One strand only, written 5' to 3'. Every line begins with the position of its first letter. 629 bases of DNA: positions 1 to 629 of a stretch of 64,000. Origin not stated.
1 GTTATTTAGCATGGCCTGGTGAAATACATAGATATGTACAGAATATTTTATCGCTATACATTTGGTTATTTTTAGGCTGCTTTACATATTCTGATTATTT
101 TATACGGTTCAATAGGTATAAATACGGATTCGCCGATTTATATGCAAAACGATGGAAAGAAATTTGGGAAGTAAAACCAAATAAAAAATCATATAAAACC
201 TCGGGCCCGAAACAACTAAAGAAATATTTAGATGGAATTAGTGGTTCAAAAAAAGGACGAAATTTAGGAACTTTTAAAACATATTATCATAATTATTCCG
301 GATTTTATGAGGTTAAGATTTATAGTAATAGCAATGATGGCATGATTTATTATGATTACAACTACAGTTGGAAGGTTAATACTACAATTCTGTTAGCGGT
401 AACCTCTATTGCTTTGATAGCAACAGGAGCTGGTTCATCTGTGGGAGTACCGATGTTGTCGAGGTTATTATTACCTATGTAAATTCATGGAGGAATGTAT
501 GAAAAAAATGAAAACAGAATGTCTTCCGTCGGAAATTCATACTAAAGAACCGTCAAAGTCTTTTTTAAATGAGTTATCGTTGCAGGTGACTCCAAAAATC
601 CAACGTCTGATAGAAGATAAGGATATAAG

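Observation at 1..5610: Decaying array of orphan Rhs/WapA-type toxin 3-prime cassettes, each paired with a small membrane or lipoprotein gene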

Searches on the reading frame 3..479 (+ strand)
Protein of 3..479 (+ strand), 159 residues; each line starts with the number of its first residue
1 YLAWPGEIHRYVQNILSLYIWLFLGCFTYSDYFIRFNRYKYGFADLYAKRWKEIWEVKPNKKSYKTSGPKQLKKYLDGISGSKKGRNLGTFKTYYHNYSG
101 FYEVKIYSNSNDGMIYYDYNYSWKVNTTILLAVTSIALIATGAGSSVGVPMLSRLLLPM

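Call 7: search_protein_families(library=pfam, max_evalue=1, proteins=[window:3-479:+])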
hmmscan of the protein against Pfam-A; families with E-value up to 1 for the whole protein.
window:3-479:+ (159 aa): 1 family
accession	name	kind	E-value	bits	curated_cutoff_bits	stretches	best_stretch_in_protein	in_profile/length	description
PF15650.12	Tox-REase-9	-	0.036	14.7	27.3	1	51-86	45-79/88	Restriction endonuclease fold toxin 9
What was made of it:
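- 1..482 (+): Complete C-terminal toxin domain (159 aa) of orphan rhs cassette 4 (480-aa ORF that starts 961 nt upstream of the window). The window begins exactly at the core/toxin boundary (.................|LAWPGE...). It may be a PD-(D/E)xK nuclease (ADL...EIWEVK). Weak Tox-REase-9 hit, E 0.036, below cut-off (call 7).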

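Call 8: search_protein_families(library=ncbifam, max_evalue=1, proteins=[window:3-479:+])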
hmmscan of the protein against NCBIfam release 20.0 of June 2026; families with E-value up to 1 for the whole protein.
window:3-479:+ (159 aa): 0 families

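Call 93: search_solved_structures(query=window:3-479:+, max_evalue=10)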
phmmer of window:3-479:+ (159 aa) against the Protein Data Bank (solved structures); distinct sequences matched with E-value up to 10: 3.
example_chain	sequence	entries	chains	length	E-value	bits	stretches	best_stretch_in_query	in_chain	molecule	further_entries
6xb4_A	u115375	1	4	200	0.64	13.4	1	85-117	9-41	Poxin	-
2dla_A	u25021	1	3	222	0.85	12.9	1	14-66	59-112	397aa long hypothetical protein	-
8iwh_G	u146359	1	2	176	0.9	12.9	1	73-129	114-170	Photosystem II Psb31 protein domain-containing protein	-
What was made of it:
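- Tried and rejected: The Tox-REase-9 match of the cassette-4 toxin stays below threshold, and there is no PDB match (calls 7, 93).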
